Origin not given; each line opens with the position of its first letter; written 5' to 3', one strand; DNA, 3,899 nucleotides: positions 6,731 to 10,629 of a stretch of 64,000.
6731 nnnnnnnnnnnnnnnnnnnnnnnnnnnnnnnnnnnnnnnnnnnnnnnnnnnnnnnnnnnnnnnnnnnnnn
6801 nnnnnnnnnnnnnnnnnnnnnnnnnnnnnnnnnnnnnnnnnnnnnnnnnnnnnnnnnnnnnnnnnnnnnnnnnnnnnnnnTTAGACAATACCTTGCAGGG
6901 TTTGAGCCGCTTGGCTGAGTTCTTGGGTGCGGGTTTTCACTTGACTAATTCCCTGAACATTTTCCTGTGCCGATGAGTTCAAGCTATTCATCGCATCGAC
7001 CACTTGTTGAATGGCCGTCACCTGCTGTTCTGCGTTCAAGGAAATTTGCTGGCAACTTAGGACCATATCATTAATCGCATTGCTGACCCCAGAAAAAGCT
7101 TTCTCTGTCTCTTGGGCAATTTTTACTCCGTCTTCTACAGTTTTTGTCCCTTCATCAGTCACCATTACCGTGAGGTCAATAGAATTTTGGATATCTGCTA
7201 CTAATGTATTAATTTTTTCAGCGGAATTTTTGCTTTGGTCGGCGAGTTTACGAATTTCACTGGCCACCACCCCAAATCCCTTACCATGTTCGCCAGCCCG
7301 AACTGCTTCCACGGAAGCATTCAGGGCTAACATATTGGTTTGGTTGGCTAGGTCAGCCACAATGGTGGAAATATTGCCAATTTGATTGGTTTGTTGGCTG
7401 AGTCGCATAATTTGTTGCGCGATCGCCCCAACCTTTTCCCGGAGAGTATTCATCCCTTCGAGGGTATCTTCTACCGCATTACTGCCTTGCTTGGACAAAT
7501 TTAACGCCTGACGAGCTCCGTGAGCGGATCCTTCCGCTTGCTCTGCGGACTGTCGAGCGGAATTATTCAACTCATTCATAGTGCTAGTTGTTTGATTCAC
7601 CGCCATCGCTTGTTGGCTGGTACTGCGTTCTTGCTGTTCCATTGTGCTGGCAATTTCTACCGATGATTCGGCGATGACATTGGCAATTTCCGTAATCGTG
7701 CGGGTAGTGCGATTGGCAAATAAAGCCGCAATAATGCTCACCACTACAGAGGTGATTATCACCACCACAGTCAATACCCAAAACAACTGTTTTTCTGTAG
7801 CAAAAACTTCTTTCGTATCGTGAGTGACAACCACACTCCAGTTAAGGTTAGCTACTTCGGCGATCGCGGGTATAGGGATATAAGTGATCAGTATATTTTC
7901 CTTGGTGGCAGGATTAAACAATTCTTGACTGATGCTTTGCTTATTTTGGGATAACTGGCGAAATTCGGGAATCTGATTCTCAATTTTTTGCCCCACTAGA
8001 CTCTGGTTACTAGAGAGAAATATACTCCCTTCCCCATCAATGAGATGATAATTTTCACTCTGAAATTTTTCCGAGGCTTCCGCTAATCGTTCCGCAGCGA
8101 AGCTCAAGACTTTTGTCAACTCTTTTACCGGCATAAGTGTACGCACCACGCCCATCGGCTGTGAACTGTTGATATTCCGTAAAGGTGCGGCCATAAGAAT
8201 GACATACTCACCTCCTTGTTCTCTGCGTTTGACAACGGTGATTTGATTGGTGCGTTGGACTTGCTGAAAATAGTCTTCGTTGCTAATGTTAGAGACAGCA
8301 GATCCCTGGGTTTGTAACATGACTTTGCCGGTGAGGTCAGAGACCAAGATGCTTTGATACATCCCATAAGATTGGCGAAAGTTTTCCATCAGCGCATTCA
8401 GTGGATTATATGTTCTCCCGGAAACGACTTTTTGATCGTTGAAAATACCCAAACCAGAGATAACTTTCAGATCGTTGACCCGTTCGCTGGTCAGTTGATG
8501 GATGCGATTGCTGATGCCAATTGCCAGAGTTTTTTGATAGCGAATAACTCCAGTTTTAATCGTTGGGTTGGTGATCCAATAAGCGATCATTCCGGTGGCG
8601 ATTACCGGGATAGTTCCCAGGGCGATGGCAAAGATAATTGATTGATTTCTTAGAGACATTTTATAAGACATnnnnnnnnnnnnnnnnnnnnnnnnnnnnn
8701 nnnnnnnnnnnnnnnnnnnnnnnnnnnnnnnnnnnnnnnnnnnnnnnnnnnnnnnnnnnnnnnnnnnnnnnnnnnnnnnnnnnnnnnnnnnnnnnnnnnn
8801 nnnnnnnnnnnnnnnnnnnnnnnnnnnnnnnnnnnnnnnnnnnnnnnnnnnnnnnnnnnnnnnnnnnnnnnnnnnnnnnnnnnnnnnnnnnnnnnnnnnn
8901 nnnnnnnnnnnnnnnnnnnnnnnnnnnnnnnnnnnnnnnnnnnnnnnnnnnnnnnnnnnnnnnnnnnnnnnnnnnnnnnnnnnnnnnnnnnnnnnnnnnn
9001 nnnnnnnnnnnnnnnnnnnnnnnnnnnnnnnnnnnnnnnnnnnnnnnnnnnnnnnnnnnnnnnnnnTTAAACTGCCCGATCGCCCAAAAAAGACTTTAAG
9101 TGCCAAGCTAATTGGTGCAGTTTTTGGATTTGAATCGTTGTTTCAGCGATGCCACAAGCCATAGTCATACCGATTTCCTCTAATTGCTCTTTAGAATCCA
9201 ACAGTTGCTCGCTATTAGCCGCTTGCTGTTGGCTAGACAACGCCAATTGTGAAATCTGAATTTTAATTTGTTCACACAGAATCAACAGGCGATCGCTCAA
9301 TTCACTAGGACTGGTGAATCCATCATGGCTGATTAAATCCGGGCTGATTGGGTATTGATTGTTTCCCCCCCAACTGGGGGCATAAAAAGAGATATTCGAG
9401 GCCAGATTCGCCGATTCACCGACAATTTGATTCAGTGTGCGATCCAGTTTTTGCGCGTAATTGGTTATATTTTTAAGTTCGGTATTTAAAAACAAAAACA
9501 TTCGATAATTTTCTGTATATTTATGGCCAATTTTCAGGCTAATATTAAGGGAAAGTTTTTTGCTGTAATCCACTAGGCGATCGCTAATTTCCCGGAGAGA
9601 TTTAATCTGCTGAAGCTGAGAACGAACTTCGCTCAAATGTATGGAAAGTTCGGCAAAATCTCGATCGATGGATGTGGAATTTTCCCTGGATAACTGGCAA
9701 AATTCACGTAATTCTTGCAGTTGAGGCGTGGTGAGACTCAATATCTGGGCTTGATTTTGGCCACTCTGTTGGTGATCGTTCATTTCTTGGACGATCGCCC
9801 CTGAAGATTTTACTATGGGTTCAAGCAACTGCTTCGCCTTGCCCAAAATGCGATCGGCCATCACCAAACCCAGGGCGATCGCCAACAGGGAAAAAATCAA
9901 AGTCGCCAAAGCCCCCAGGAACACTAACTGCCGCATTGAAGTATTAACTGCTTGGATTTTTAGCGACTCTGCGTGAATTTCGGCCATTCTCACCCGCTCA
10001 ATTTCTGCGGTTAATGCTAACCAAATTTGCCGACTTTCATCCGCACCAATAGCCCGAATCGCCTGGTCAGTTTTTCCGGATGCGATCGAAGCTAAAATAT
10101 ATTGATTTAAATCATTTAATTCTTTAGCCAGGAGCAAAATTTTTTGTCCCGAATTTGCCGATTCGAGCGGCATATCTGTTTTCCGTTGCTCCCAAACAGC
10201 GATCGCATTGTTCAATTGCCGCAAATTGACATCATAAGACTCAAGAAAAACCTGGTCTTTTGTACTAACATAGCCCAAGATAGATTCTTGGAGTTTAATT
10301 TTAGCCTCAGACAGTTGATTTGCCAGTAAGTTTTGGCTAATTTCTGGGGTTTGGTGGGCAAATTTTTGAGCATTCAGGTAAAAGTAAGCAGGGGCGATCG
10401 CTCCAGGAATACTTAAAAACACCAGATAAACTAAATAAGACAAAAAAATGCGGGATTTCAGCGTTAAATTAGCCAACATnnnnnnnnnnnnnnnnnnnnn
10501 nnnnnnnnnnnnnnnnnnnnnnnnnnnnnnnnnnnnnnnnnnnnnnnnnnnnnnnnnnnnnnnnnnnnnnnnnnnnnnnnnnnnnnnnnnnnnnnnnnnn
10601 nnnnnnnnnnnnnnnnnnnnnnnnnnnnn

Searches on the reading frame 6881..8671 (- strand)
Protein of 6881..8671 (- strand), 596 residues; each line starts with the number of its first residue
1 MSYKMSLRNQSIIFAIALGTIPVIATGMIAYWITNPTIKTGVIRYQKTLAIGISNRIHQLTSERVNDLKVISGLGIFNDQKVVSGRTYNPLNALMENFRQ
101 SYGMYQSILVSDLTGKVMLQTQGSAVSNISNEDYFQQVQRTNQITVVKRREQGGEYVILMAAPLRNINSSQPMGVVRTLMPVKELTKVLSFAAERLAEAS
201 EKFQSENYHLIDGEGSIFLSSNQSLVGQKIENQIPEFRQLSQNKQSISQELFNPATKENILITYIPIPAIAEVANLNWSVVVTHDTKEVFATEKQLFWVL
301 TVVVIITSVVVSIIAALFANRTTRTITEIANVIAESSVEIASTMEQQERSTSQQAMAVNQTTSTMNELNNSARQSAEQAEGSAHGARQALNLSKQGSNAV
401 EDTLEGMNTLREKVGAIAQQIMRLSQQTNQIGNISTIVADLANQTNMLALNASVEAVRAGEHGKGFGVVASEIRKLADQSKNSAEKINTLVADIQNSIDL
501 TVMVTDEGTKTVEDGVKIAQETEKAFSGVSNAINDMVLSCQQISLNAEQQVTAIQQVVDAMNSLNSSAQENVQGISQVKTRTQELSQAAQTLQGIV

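Call 4: search_protein_families(library=pfam, proteins=[window:6881-8671:-], max_evalue=0.01)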
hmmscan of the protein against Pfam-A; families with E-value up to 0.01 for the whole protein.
window:6881-8671:- (596 aa): 1 family
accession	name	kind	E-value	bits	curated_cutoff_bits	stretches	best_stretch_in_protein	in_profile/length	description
PF00015.26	MCPsignal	-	1.9e-37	129.2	34.6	1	386-565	4-169/172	Methyl-accepting chemotaxis protein (MCP) signalling domain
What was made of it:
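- Checked: MCP 6881-8671 shows only MCPsignal (call 4).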

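Call 48: search_solved_structures(query=window:6881-8671:-, max_evalue=0.00001, show_alignments=3)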
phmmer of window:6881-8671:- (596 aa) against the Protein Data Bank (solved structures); distinct sequences matched with E-value up to 0.00001: 13.
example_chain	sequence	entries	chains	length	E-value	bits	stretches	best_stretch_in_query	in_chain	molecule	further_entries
2ch7_A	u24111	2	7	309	6.4e-26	94.5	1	338-591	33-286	METHYL-ACCEPTING CHEMOTAXIS PROTEIN | Methyl-accepting chemotaxis protein 2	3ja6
3ja6_H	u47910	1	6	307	1.8e-25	93.1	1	338-591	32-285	Methyl-accepting chemotaxis protein 2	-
2ch7_B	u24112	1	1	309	1.8e-25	93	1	338-591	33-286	METHYL-ACCEPTING CHEMOTAXIS PROTEIN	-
3zx6_A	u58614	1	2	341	2.1e-18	69.7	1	321-557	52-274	HAMP, METHYL-ACCEPTING CHEMOTAXIS PROTEIN I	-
1qu7_A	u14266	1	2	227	4.8e-18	68.6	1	351-556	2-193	METHYL-ACCEPTING CHEMOTAXIS PROTEIN I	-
8c5v_I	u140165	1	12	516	7.4e-18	67.9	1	321-556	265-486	Methyl-accepting chemotaxis protein I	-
6s1k_E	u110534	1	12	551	1.5e-17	66.9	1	321-556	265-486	Methyl-accepting chemotaxis protein I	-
31cj_A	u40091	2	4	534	9.3e-16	61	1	333-577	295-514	Aerotaxis receptor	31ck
6s18_A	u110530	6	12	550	1.4e-15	60.5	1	335-585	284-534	Aromatic acid chemoreceptor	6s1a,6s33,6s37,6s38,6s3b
3g67_A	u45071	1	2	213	8.1e-10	41.4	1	407-544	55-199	Methyl-accepting chemotaxis protein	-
3g6b_A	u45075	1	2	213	9.5e-10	41.2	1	407-544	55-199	Methyl-accepting chemotaxis protein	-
4jpb_B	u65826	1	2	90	1.1e-09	40.9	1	427-490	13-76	Methyl-accepting chemotaxis protein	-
3ur1_C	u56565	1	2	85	1.4e-09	40.7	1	432-490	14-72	Methyl-accepting chemotaxis protein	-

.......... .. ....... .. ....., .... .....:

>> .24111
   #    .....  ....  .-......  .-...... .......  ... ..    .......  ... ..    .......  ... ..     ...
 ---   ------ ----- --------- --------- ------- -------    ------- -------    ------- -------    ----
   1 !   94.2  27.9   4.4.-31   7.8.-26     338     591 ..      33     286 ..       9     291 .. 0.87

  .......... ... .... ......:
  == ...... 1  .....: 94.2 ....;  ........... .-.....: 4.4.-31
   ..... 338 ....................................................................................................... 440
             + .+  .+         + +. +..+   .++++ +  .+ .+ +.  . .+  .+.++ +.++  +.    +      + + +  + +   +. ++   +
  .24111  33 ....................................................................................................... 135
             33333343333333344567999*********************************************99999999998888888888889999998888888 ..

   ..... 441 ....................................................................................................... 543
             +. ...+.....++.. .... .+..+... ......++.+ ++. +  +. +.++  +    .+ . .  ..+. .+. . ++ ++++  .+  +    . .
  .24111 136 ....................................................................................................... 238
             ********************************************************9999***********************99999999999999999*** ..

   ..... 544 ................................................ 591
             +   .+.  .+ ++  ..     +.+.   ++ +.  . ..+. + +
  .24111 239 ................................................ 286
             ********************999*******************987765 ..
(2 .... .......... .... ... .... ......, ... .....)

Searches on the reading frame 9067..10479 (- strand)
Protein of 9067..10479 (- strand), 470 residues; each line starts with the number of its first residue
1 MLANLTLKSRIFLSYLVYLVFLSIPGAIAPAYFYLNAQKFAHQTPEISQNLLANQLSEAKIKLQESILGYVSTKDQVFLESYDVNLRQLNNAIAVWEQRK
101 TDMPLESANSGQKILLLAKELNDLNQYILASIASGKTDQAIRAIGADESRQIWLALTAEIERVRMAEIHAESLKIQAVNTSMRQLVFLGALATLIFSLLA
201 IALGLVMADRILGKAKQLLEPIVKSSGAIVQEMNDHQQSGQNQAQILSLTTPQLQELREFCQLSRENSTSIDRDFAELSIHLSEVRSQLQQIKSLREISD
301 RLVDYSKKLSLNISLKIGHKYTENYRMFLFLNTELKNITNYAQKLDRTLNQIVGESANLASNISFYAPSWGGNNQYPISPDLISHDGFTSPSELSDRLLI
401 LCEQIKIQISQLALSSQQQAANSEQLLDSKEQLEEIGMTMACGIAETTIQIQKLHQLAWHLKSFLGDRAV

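Call 4: search_protein_families(library=pfam, proteins=[window:9067-10479:-], max_evalue=0.01)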
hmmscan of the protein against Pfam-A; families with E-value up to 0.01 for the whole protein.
window:9067-10479:- (470 aa): 0 families

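Call 49: search_protein_families(library=pfam, proteins=[window:9067-10479:-], max_evalue=1)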
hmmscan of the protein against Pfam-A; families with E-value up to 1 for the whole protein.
window:9067-10479:- (470 aa): 1 family
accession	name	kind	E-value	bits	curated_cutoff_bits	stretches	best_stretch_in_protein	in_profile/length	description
PF10241.14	KxDL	-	0.022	15.5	27.2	1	236-295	11-71/86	Uncharacterized conserved protein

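Call 82: search_protein_families(library=ncbifam, proteins=[window:9067-10479:-], max_evalue=0.00001)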
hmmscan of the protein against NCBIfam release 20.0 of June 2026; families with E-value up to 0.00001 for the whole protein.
window:9067-10479:- (470 aa): 0 families
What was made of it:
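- Checked: It has no Pfam or NCBIfam hit (calls 4, 49, 82).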
